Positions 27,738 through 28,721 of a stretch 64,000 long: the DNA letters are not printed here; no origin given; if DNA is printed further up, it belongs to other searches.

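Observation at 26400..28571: Candidate acetyl-to-formyl swap module: PIG-L deacetylase, initiating transferase and formyltransferase in one divergent operon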

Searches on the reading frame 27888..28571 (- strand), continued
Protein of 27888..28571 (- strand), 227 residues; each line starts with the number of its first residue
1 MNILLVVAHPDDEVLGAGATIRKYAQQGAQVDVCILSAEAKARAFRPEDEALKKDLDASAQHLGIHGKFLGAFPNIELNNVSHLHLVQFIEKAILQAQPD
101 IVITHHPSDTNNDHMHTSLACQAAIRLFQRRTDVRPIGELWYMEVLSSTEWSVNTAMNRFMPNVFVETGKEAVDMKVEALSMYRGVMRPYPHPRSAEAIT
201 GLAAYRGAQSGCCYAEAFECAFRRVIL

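Call 48: find_related_loci(query=A2, collection=metagenome_contigs, flank=7000)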
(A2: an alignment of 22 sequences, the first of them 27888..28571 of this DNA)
Query A2 (227 aa) in metagenome_contigs; peptide patterns used: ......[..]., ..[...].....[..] (x = any residue, [..] = any of these).
206 stretches matched a pattern; 169 encode a relative of the query (tblastn E <= 1e-3); the best 80 are kept; 80 distinct loci.
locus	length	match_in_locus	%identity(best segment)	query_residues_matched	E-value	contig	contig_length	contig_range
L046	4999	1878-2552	72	1-225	1e-116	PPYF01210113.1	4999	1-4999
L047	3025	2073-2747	72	1-225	5e-120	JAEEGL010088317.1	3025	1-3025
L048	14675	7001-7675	72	1-225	4e-115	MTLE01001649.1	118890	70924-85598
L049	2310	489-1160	72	1-225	2e-120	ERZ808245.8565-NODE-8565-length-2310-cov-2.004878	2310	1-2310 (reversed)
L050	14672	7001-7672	71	3-226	9e-115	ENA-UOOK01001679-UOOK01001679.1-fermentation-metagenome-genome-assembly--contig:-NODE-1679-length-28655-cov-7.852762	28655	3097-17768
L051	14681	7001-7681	72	1-227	3e-114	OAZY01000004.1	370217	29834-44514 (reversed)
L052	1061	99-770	71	1-224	2e-122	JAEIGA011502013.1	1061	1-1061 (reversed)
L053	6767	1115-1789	68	1-225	1e-111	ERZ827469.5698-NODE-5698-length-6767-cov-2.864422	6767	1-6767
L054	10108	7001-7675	70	1-225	1e-111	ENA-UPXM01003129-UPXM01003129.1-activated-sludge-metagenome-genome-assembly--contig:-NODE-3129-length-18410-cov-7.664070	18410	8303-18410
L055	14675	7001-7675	70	1-225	1e-111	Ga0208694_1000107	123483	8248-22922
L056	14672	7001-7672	70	1-224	3e-111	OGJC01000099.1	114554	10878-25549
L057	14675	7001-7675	69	1-225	2e-111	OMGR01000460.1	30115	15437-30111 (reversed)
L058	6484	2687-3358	70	1-224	3e-111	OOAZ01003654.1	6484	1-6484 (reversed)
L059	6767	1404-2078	69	1-225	1e-110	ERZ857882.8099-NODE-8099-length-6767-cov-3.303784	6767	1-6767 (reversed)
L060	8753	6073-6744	69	1-224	3e-110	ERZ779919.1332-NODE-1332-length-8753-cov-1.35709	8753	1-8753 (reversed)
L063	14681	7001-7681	70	1-227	3e-108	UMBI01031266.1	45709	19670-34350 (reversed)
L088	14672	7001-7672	67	1-224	4e-104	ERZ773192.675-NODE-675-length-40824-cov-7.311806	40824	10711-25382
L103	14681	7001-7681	64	1-227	4e-102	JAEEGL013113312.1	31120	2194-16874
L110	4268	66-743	64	1-226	2e-101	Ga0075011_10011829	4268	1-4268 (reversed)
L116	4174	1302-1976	63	1-225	2e-100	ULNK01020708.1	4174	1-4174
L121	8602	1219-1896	62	1-226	2e-99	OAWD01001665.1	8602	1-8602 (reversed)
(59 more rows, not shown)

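Call 51: search_protein_families(library=pfam, proteins=[L088:7694-8533:+, L110:777-1631:+, L041:9265-10404:+, L063:8317-9177:+, L063:9181-9591:+, L056:8427-9689:+, L050:8310-9029:+, L103:8344-9036:+, L121:2552-3490:+, L116:1981-2868:+], max_evalue=0.001)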
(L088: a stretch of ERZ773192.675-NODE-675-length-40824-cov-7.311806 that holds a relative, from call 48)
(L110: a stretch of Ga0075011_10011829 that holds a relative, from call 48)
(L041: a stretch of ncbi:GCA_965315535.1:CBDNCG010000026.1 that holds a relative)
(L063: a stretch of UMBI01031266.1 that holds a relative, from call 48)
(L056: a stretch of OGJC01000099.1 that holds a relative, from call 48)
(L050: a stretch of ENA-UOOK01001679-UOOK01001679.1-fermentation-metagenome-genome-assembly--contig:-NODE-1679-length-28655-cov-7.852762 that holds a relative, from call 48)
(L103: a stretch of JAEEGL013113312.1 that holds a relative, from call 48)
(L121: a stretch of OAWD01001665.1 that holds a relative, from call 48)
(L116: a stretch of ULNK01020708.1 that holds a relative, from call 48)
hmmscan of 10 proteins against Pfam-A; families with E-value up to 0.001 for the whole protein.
L088:7694-8533:+ (279 aa): 2 families
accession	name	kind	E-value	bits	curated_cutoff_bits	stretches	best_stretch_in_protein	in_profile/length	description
PF00551.24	Formyl_trans_N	-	2.9e-23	83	26.1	1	56-175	58-177/181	Formyl transferase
PF02911.23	Formyl_trans_C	-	1.4e-05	25.6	21.1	1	204-251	3-49/100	Formyl transferase, C-terminal domain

L110:777-1631:+ (284 aa): 2 families
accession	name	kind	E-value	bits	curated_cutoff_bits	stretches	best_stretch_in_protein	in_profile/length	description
PF00551.24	Formyl_trans_N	-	2.1e-23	83.5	26.1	1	61-181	60-177/181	Formyl transferase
PF02911.23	Formyl_trans_C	-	5.7e-06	26.9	21.1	1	210-262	3-54/100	Formyl transferase, C-terminal domain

L041:9265-10404:+ (379 aa): 0 families

L063:8317-9177:+ (286 aa): 8 families
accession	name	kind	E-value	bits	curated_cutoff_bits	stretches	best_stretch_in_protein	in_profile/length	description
PF01370.27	Epimerase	-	4.4e-25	88.9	20.9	1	6-213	1-212/240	NAD dependent epimerase/dehydratase family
PF04321.23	RmlD_sub_bind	-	1.3e-19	70.9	27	1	5-173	2-157/287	RmlD substrate binding domain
PF16363.11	GDP_Man_Dehyd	-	1.3e-17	64.7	27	1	7-212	1-223/332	GDP-mannose 4,6 dehydratase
PF01073.25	3Beta_HSD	-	2.1e-13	50.4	22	1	7-150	1-155/280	3-beta hydroxysteroid dehydrogenase/isomerase family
PF02719.21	Polysacc_synt_2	-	1.6e-08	34.6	20.2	1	6-149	1-146/293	Polysaccharide biosynthesis protein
PF00106.31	adh_short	-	4.8e-06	26.6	26.6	1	4-122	1-120/195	short chain dehydrogenase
PF13460.12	NAD_binding_10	-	6.4e-06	26.6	27.2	1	10-164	1-143/184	NAD(P)H-binding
PF07993.18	NAD_binding_4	-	9e-06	25.5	20.1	0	61-173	85-213/258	Male sterility protein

L063:9181-9591:+ (136 aa): 1 family
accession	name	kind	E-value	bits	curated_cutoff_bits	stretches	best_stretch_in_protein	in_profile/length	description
PF19480.5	DUF6016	-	2.2e-32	112.9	27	2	3-76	1-74/141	Domain of unknown function (DUF6016)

L056:8427-9689:+ (420 aa): 0 families

L050:8310-9029:+ (239 aa): 1 family
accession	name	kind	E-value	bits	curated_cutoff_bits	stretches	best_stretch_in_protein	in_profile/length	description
PF08889.16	WbqC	-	1.3e-64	218.5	21.3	1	7-219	1-213/218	WbqC-like protein family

L103:8344-9036:+ (230 aa): 1 family
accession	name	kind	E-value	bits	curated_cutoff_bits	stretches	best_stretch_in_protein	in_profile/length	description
PF08889.16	WbqC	-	3.9e-65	220.2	21.3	1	7-219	1-214/218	WbqC-like protein family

L121:2552-3490:+ (312 aa): 5 families
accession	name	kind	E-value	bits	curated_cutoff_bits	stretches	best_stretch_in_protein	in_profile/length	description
PF00132.30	Hexapep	-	7.1e-27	92.4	27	4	250-284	2-36/36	Bacterial transferase hexapeptide (six repeats)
PF14602.12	Hexapep_2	-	1.6e-13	50.6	27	1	250-284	2-34/34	Hexapeptide repeat of succinyl-transferase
PF25084.1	LbH_EIF2B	-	3e-11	43.7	54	2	120-170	46-100/105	EIF2B subunit epsilon LbH domain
PF21711.3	DCTN5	-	9e-06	25.9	40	0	228-282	86-140/182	Dynactin subunit 5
PF24894.1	Hexapep_GlmU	-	7.1e-05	23.3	23.3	0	114-172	30-86/104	GlmU-like, C-terminal hexapeptide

L116:1981-2868:+ (295 aa): 4 families
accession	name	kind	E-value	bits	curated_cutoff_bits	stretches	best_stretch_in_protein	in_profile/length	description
PF00132.30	Hexapep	-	6.2e-25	86.3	27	4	133-166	2-35/36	Bacterial transferase hexapeptide (six repeats)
PF25084.1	LbH_EIF2B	-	1.3e-10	41.7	54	2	99-165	6-70/105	EIF2B subunit epsilon LbH domain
PF14602.12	Hexapep_2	-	1.5e-07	31.4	27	0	257-279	12-32/34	Hexapeptide repeat of succinyl-transferase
PF25087.1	GMPPB_C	-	0.00073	19.6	39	0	123-165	7-43/110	GMPPB C-terminal domain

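Call 58: search_solved_structures(query=L088:7694-8533:+, max_evalue=0.00001, show_alignments=1)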
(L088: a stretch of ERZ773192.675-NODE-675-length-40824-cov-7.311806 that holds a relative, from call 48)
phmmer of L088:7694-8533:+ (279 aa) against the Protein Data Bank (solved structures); distinct sequences matched with E-value up to 0.00001: 59.
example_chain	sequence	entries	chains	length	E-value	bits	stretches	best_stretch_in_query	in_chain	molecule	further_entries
8gjh_A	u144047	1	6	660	4.5e-27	98.4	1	47-257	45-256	Bifunctional polymyxin resistance protein ArnA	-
6pih_A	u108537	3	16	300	5.4e-25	91.5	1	38-253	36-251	Bifunctional polymyxin resistance protein ArnA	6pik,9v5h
1yrw_A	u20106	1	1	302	5.5e-25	91.5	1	38-253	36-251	protein ArnA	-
2bln_A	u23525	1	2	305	5.7e-25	91.5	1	38-253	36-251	PROTEIN YFBG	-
5j63_A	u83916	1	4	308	5.8e-25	91.4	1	38-253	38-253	Bifunctional polymyxin resistance protein ArnA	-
1z7e_A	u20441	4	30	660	3.8e-24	88.8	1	38-253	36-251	protein ArnA | Bifunctional polymyxin resistance protein ArnA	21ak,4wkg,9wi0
3tqq_A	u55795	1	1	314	2.9e-21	79.3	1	47-248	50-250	Methionyl-tRNA formyltransferase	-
4iqf_A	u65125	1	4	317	3.4e-21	79.1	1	51-254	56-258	Methionyl-tRNA formyltransferase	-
3q0i_A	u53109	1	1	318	6.1e-21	78.2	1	51-251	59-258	Methionyl-tRNA formyltransferase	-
1fmt_A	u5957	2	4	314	2.4e-18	69.7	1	66-248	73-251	METHIONYL-TRNA FMET FORMYLTRANSFERASE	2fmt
3r8x_A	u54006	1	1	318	1.8e-17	66.8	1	51-252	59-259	Methionyl-tRNA formyltransferase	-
1s3i_A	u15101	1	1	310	2.1e-17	66.6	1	66-247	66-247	10-formyltetrahydrofolate dehydrogenase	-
7rlu_A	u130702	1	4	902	1.4e-16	63.9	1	66-247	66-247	Cytosolic 10-formyltetrahydrofolate dehydrogenase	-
7rlt_A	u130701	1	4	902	1.4e-16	63.9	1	66-247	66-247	Cytosolic 10-formyltetrahydrofolate dehydrogenase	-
2bw0_A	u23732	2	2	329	5.8e-16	61.9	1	67-265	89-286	10-FORMYLTETRAHYDROFOLATE DEHYDROGENASE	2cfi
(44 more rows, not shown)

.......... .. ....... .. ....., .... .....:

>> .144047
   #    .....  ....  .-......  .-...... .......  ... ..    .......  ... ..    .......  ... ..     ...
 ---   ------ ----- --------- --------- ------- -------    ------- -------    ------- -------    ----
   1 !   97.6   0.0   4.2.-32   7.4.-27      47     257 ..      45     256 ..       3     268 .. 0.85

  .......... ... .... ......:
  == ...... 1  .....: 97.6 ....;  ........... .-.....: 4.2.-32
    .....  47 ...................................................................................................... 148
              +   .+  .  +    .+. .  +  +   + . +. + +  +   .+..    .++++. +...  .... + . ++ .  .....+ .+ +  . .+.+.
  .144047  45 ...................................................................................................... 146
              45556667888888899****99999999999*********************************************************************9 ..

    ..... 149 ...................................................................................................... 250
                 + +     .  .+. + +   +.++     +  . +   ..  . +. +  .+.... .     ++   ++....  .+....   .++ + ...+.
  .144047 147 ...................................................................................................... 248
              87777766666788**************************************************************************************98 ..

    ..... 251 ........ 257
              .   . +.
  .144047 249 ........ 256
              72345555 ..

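Call 61: find_encoding_contigs(protein=P0121, flank=9000, max_places=4)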
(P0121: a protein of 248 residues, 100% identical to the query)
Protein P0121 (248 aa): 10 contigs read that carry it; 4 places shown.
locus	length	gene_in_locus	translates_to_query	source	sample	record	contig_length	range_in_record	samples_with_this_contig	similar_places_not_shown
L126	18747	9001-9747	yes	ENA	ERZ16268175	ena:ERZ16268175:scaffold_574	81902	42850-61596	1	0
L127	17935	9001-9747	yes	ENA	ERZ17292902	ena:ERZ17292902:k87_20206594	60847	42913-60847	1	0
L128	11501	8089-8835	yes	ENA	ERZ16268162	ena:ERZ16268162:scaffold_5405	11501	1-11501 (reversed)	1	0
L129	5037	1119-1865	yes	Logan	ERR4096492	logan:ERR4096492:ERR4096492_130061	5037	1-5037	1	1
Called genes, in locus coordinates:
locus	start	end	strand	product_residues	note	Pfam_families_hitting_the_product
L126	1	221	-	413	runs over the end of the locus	-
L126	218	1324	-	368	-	PF13439:Glyco_transf_4, PF00534:Glycos_transf_1, PF13692:Glyco_trans_1_4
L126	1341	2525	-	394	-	PF02350:Epimerase_2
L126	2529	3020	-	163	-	PF14667:Polysacc_synt_C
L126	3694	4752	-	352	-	PF01073:3Beta_HSD, PF01370:Epimerase, PF02719:Polysacc_synt_2, PF04321:RmlD_sub_bind (weak), PF07993:NAD_binding_4, PF16363:GDP_Man_Dehyd, PF13460:NAD_binding_10, PF08485:Polysacc_syn_2C, +2 more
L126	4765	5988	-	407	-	PF13439:Glyco_transf_4, PF13579:Glyco_trans_4_4, PF00534:Glycos_transf_1 (weak), PF13692:Glyco_trans_1_4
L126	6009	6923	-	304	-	PF01073:3Beta_HSD, PF01370:Epimerase, PF04321:RmlD_sub_bind (weak), PF07993:NAD_binding_4, PF16363:GDP_Man_Dehyd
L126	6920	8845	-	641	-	PF13727:CoA_binding_3, PF01073:3Beta_HSD, PF01370:Epimerase, PF02719:Polysacc_synt_2, PF04321:RmlD_sub_bind, PF16363:GDP_Man_Dehyd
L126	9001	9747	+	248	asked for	PF02585:PIG-L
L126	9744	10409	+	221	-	PF02397:Bac_transf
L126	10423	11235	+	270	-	PF00551:Formyl_trans_N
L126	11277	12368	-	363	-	PF01636:APH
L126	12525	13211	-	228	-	PF22935:RM44_endonuclase (faint), PF14622:Ribonucleas_3_3, PF00636:Ribonuclease_3, PF00035:dsrm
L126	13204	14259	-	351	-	PF02504:FA_synthesis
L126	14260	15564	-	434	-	PF01134:GIDA, PF01266:DAO (weak), PF13450:NAD_binding_8 (weak)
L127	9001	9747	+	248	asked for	PF02585:PIG-L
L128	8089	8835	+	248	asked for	PF02585:PIG-L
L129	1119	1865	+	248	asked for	PF02585:PIG-L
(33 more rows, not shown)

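Call 68: search_dna_similar(query=window:27888-28571:-, collection=plasmids, mode=protein, max_evalue=1e-10, max_rows=12)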
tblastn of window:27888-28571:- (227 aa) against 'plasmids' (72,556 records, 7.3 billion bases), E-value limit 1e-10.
Records with a match: 183; places in all: 185; records where one place covers at least 80% of the query: 183.
Best place of each record, by identity: <60% 183.
By first word of the organism name: Sinorhizobium 76; Priestia 37; Bacillus 30; Ensifer 8; Rhizobium 7; Roseibium 6; Streptomyces 4; Labrenzia 4; Halorussus 2; [Synechococcus] 1; and 8 more.
By predicted mobility (MOB-suite, as given by PLSDB): non-mobilizable 105; mobilizable 62; conjugative 16.
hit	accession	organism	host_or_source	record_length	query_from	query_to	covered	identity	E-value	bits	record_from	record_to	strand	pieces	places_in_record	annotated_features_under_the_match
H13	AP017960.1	[Synechococcus] sp. NIES-970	-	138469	1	218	96%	41.8%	6e-41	155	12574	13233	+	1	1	LmbE-like protein | methionyl-tRNA formyltransferase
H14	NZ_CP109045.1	Streptomyces halstedii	-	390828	1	220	97%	38.1%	2e-29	122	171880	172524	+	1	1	PIG-L family deacetylase | NUDIX domain-containing protein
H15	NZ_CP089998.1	Cytobacillus spongiae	sponge,Pure culture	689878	3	225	98%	37.5%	3e-31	127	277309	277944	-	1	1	PIG-L deacetylase family protein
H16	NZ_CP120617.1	Priestia megaterium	cell culture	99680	3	225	98%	37.2%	5e-33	132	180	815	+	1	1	PIG-L deacetylase family protein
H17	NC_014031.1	Priestia megaterium QM B1551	-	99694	3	225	98%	37.2%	5e-33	132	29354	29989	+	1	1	PIG-L deacetylase family protein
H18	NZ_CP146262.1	Priestia megaterium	Nicotiana tabacum L.,Cell ...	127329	3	225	98%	36.8%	6e-33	132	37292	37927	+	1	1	PIG-L deacetylase family protein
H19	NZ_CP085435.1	Priestia megaterium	single cell,soil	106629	3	225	98%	36.8%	1e-32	131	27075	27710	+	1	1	PIG-L deacetylase family protein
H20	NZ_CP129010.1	Priestia aryabhattai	mixed culture,sea water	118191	3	225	98%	36.8%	1e-32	131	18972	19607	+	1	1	PIG-L deacetylase family protein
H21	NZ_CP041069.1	Priestia megaterium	cell culture,soil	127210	3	225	98%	36.8%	1e-32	131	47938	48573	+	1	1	PIG-L deacetylase family protein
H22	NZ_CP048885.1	Priestia megaterium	culture,agricultural soil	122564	3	225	98%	36.8%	1e-32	131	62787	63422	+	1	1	PIG-L deacetylase family protein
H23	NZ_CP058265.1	Priestia megaterium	cell culture,potash salt dump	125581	3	225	98%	36.8%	1e-32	131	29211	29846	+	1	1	PIG-L deacetylase family protein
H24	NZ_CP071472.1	Priestia megaterium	whole organism,Hypersaline environment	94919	3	225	98%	36.8%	1e-32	131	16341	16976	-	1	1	PIG-L deacetylase family protein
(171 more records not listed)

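Call 69: get_annotated_region(hit=H13, flank=8000)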
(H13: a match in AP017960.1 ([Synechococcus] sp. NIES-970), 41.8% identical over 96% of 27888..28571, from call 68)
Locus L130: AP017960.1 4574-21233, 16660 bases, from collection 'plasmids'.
description: Synechococcus sp. NIES-970 plasmid plasmid1 DNA, complete sequence
organism: [Synechococcus] sp. NIES-970 (NCBI taxid 1827144)
taxonomy: Bacteria; Cyanobacteriota; Cyanophyceae; Chroococcales; Geminocystaceae; Picosynechococcus; [Synechococcus] sp. NIES-970
host: -; source: -; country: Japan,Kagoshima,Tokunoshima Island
typing (MOB-suite, as given by PLSDB): non-mobilizable
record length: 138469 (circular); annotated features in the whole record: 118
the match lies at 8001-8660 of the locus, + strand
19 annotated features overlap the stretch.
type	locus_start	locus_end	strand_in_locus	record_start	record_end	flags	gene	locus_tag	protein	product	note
CDS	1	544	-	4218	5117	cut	-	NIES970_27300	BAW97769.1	integrase/recombinase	-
CDS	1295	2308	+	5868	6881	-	-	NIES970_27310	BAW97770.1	capsular polysaccharide biosynthesis protein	-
CDS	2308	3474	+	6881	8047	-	-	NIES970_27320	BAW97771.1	DegT/DnrJ/EryC1/StrS aminotransferase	-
CDS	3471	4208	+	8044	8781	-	-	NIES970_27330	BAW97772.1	acylneuraminate cytidylyltransferase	-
CDS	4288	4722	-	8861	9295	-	-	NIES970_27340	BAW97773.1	hypothetical protein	-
CDS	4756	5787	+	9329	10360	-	-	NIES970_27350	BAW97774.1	glycosyltransferase family 28 protein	-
CDS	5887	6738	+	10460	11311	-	-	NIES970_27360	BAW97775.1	hypothetical protein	-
CDS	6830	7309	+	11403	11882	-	-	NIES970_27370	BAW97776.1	surface polysaccharide biosynthesis protein, transferase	-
CDS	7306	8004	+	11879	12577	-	-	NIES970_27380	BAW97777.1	methionyl-tRNA formyltransferase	-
CDS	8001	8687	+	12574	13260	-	-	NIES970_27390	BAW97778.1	LmbE-like protein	-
CDS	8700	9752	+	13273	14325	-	-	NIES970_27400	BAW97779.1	N-acetylneuraminic acid synthase domain-containing protein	-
CDS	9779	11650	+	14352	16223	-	-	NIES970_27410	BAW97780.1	ABC-type multidrug/protein/lipid transport system, ATPase component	-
CDS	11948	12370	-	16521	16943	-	-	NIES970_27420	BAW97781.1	putative nucleic-acid-binding protein, contains PIN domain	-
CDS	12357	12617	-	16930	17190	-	-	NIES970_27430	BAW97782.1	transcriptional regulator, AbrB family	-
CDS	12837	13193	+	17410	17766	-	-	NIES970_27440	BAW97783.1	ABC-type multidrug/protein/lipid transport system, ATPase component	-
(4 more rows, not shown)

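Call 71: get_annotated_region(hit=H17, flank=8000)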
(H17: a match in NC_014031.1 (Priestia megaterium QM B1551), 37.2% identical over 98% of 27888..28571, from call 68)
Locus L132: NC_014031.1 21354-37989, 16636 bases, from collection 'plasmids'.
description: Priestia megaterium QM B1551 plasmid pBM600, complete sequence
organism: Priestia megaterium QM B1551 (NCBI taxid 545693)
taxonomy: Bacteria; Bacillota; Bacilli; Bacillales; Bacillaceae; Priestia; Priestia megaterium; Priestia megaterium QM B1551
host: -; source: -; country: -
typing (MOB-suite, as given by PLSDB): mobilizable; replicon rep_cluster_237; relaxase MOBP
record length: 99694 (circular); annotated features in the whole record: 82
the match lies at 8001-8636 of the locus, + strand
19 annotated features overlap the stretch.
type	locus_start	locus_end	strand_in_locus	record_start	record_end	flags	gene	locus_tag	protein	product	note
CDS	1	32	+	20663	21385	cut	-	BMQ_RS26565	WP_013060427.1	glycosyltransferase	-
CDS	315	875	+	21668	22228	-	-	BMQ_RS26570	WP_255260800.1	DUF2642 domain-containing protein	-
CDS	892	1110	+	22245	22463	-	-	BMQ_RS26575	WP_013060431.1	hypothetical protein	-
CDS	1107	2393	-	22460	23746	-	-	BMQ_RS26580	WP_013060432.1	glycosyltransferase family 2 protein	-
CDS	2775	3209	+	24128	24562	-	-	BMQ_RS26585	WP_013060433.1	hypothetical protein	-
CDS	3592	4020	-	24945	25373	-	-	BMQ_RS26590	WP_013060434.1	spore coat protein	-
CDS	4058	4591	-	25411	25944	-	-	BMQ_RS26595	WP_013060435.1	spore coat protein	-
CDS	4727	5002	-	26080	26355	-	-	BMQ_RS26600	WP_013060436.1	hypothetical protein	-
CDS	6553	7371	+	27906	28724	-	-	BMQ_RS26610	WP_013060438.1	YncE family protein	-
CDS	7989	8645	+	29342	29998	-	-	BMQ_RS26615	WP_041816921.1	PIG-L deacetylase family protein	-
CDS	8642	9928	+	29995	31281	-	-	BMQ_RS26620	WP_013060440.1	glycosyltransferase family 4 protein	-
CDS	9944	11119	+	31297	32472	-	-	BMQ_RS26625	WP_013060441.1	carbamoyl-phosphate synthase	-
CDS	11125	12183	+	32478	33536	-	-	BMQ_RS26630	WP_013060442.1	phosphotransferase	-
CDS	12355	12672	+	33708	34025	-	-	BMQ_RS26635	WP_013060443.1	hypothetical protein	-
CDS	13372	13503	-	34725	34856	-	-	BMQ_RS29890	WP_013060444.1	hypothetical protein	-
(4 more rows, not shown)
